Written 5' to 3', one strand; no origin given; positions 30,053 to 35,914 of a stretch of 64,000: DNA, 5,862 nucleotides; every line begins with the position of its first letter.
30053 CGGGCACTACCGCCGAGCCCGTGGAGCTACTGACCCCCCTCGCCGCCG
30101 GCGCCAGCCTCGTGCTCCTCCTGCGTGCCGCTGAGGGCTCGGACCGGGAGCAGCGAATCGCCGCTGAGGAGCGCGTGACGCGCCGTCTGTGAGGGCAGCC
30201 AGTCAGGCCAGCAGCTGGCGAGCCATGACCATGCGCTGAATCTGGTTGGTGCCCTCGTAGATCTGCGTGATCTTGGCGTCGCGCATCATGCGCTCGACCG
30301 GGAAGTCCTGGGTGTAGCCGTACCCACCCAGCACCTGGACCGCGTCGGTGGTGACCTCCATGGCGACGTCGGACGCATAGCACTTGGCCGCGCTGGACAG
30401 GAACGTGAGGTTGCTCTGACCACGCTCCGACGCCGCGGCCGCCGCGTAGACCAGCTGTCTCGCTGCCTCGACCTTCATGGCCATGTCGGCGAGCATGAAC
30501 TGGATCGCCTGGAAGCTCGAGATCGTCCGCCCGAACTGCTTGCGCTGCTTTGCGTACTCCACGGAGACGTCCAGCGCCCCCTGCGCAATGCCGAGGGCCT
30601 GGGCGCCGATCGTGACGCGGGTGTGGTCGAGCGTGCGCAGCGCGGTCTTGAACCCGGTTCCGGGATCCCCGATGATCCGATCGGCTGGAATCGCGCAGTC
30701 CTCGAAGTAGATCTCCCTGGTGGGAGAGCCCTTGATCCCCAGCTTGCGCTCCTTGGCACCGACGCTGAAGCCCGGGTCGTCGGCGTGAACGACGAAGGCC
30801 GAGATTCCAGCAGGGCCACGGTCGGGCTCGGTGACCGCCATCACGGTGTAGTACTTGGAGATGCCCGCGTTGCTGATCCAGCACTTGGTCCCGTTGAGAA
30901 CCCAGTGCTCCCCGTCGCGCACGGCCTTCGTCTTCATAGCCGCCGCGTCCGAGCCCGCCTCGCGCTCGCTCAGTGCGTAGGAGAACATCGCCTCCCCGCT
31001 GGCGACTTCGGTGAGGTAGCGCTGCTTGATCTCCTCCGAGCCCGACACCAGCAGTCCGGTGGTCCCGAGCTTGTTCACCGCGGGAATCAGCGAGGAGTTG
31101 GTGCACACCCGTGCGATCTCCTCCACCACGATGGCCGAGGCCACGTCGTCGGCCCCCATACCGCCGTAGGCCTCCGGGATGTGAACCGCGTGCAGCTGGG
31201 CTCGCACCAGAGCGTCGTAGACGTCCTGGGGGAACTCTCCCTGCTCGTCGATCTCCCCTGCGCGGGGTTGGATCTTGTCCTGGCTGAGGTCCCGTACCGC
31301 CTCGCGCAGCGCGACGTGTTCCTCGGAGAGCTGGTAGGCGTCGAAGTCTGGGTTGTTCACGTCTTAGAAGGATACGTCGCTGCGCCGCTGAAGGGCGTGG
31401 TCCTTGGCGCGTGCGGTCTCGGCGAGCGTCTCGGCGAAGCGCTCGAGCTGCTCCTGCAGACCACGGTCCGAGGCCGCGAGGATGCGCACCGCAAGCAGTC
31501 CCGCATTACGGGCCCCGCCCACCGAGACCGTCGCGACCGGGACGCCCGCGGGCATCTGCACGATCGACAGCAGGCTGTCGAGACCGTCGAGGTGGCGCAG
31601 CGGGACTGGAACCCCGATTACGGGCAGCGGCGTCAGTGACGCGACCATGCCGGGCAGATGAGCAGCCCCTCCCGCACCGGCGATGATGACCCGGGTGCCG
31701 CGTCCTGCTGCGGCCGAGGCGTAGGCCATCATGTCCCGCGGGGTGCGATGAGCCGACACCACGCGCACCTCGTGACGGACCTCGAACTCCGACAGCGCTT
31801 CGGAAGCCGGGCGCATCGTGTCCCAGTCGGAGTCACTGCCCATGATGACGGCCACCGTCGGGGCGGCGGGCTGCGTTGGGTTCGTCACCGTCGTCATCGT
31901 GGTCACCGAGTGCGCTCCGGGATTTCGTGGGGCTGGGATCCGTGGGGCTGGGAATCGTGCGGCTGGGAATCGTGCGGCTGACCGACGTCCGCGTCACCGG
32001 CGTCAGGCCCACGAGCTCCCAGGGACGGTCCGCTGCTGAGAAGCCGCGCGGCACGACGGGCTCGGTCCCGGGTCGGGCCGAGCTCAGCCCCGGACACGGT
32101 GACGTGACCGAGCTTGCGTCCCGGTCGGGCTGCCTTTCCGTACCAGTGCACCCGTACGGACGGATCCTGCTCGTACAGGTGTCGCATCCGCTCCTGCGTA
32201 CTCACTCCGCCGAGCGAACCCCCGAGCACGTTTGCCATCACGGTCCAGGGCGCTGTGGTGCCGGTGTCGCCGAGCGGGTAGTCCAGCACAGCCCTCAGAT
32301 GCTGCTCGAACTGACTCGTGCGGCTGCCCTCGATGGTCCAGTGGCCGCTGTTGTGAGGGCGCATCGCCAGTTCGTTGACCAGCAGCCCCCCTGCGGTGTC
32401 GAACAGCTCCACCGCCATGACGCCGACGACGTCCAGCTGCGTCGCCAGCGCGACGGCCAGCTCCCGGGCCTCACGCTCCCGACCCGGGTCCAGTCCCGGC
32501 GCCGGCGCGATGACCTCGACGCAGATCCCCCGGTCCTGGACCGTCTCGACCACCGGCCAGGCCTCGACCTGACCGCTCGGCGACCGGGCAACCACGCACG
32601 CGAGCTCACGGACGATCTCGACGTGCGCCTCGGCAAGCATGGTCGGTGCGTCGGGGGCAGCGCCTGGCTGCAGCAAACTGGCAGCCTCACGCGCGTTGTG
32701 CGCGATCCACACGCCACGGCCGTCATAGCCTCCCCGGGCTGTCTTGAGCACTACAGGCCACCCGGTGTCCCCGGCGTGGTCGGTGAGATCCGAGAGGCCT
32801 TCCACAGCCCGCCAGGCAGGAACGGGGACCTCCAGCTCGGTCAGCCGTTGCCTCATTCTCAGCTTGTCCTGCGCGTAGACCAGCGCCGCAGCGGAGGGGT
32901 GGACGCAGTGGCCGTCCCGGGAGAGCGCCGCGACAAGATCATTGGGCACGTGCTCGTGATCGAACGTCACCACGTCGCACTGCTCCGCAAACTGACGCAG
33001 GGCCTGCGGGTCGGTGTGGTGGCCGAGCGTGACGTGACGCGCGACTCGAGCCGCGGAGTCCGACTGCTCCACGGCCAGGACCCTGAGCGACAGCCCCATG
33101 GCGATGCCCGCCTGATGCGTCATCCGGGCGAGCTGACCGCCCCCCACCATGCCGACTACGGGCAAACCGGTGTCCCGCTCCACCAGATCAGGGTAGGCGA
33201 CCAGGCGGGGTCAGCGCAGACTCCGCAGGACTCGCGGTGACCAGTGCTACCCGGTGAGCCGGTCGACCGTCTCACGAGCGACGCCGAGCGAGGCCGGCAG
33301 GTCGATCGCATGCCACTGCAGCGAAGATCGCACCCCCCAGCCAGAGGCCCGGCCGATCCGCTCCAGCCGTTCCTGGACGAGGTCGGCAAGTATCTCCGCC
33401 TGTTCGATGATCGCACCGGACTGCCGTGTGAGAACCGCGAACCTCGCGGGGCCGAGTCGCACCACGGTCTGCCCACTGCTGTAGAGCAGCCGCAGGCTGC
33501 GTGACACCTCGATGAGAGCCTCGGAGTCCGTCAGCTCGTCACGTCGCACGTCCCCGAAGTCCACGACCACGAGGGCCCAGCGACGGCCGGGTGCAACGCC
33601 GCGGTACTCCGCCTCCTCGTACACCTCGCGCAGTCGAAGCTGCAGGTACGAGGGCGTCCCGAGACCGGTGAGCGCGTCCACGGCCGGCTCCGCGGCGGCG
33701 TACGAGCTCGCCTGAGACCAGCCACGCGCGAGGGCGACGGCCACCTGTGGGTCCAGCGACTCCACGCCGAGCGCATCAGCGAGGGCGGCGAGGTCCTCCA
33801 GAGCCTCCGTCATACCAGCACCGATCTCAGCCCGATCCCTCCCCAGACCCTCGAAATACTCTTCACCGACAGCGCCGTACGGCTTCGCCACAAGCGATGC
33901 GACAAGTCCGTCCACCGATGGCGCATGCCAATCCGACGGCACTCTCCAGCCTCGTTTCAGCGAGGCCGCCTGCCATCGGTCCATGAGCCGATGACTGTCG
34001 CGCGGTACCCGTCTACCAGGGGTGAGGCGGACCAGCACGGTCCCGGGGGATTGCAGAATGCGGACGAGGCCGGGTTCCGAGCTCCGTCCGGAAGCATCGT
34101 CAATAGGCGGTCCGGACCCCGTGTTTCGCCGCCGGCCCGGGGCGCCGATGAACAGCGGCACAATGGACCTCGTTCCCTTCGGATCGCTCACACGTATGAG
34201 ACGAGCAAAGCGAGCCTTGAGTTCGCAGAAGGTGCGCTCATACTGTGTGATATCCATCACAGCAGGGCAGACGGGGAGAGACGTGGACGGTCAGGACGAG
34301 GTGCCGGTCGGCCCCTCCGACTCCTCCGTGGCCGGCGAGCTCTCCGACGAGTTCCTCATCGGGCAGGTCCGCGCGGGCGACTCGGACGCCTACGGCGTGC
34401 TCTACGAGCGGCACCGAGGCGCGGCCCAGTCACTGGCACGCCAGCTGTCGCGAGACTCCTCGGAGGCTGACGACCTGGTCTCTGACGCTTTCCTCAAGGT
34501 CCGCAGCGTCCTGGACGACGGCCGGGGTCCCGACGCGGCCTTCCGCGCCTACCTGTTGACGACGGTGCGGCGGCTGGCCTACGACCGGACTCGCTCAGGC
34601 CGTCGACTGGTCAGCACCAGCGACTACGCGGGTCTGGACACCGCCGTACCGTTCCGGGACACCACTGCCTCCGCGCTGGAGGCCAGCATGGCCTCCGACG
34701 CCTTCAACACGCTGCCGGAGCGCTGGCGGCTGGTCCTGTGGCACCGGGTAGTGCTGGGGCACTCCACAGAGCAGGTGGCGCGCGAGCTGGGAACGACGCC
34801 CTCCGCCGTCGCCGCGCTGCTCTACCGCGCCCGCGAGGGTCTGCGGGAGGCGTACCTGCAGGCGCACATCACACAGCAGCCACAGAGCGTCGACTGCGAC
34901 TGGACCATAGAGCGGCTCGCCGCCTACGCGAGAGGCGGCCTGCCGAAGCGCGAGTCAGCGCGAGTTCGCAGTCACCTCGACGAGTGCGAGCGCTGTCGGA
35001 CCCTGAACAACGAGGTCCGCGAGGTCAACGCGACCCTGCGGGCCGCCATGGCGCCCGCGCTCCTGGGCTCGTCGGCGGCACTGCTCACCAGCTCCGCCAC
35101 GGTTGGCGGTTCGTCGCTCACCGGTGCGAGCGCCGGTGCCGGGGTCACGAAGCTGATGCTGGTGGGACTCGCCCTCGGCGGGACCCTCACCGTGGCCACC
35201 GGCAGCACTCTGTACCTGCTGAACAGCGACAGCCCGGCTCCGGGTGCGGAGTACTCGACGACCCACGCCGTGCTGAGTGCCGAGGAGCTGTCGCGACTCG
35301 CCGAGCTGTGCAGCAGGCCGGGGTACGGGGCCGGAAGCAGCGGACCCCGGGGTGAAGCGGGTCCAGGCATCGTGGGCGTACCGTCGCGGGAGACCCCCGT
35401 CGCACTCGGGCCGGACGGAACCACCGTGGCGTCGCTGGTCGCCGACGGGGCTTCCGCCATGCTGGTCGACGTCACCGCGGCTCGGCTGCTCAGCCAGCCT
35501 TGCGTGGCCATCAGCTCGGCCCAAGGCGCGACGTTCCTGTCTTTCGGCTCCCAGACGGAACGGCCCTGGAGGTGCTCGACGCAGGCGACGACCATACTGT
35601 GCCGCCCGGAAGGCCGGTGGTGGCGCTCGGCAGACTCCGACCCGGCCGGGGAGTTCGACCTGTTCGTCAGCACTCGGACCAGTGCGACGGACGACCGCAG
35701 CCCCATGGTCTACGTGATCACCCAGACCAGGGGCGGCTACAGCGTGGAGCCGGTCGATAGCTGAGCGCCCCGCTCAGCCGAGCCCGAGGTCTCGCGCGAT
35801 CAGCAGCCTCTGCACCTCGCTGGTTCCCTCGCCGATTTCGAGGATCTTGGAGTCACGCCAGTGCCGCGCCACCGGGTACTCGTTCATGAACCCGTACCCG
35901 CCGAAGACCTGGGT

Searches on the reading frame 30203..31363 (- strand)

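Call 62: search_protein_families(library=pfam, max_evalue=0.00001, proteins=[window:30203-31363:-])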
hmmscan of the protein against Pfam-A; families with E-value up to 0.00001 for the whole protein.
window:30203-31363:- (386 aa): 5 families
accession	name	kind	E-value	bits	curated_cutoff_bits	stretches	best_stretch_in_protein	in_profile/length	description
PF00441.29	Acyl-CoA_dh_1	-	6.3e-52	176.1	22.4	1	235-385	1-150/150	Acyl-CoA dehydrogenase, C-terminal domain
PF02771.21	Acyl-CoA_dh_N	-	1.2e-30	106.6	22.9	1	13-124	1-113/113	Acyl-CoA dehydrogenase, N-terminal domain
PF02770.24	Acyl-CoA_dh_M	-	3.6e-29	101.2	33.3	1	129-223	2-97/97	Acyl-CoA dehydrogenase, middle domain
PF08028.16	Acyl-CoA_dh_2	-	1.5e-28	100.2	22.7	1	251-373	2-133/134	Acyl-CoA dehydrogenase, C-terminal domain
PF22924.1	ACOX_C_alpha1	-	1.3e-09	38.5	27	1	269-385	50-169/169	Acyl-CoA oxidase, C-alpha1 domain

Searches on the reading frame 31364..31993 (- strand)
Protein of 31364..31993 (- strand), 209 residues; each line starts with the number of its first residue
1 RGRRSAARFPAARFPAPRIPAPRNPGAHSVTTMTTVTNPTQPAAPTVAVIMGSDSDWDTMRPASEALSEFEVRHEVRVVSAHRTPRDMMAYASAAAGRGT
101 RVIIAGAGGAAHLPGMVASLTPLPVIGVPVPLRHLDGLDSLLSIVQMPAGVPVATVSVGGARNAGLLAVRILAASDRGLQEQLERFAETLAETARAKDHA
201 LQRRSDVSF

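Call 62: search_protein_families(library=pfam, max_evalue=0.00001, proteins=[window:31364-31993:-])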
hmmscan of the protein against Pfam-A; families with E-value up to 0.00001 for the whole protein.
window:31364-31993:- (209 aa): 1 family
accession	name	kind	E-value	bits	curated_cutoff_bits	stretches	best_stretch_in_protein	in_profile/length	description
PF00731.26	AIRC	-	3.4e-64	215.3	30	1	47-191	2-146/148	AIR carboxylase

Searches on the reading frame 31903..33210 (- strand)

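Call 62: search_protein_families(library=pfam, max_evalue=0.00001, proteins=[window:31903-33210:-])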
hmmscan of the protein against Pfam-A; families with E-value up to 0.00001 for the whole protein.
window:31903-33210:- (435 aa): 4 families
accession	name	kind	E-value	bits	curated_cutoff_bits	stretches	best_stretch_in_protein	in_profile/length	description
PF02222.28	ATP-grasp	-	1.2e-51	175.3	27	1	122-301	2-179/179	ATP-grasp domain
PF22660.2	RS_preATP-grasp-like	-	1.3e-21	77.2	27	1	19-114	4-98/98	Ribonucleotide synthetase preATP-grasp domain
PF17769.7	PurK_C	-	1.4e-15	57.2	22.6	1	323-377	1-50/56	Phosphoribosylaminoimidazole carboxylase C-terminal domain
PF02786.22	CPSase_L_D2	-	4.8e-08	33.2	19.8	1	115-269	1-162/211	Carbamoyl-phosphate synthase L chain, ATP binding domain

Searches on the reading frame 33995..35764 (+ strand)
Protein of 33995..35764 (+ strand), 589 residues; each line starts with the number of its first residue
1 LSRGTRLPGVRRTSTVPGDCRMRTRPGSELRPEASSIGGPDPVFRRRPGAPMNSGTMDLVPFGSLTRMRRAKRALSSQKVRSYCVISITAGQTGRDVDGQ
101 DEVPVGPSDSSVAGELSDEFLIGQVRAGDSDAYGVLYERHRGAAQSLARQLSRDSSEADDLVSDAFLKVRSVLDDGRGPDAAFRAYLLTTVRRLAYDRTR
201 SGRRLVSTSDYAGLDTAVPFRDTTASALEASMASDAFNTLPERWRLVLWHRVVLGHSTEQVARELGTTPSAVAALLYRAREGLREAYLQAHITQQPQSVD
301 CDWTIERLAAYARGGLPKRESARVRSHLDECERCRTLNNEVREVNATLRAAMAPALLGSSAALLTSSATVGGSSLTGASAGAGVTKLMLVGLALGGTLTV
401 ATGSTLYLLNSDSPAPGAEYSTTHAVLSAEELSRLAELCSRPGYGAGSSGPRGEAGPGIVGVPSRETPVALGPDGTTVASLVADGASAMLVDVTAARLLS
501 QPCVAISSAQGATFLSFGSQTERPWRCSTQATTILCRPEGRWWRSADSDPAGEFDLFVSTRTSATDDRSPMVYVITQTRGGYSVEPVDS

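Call 62: search_protein_families(library=pfam, max_evalue=0.00001, proteins=[window:33995-35764:+])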
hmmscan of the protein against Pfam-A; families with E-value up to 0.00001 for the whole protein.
window:33995-35764:+ (589 aa): 3 families
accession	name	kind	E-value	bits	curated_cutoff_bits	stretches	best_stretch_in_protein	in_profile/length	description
PF04542.20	Sigma70_r2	-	1.6e-12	47.5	24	1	136-204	1-70/71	Sigma-70 region 2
PF13490.11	zf-HC2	-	2.7e-10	40.6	22.2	1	301-335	1-35/35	Putative zinc-finger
PF08281.18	Sigma70_r4_2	-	1.5e-09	37.8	25.7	1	235-281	6-52/54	Sigma-70, region 4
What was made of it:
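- An ECF sigma gene and a zinc-finger anti-sigma gene lie at 33995-35764 (call 62).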
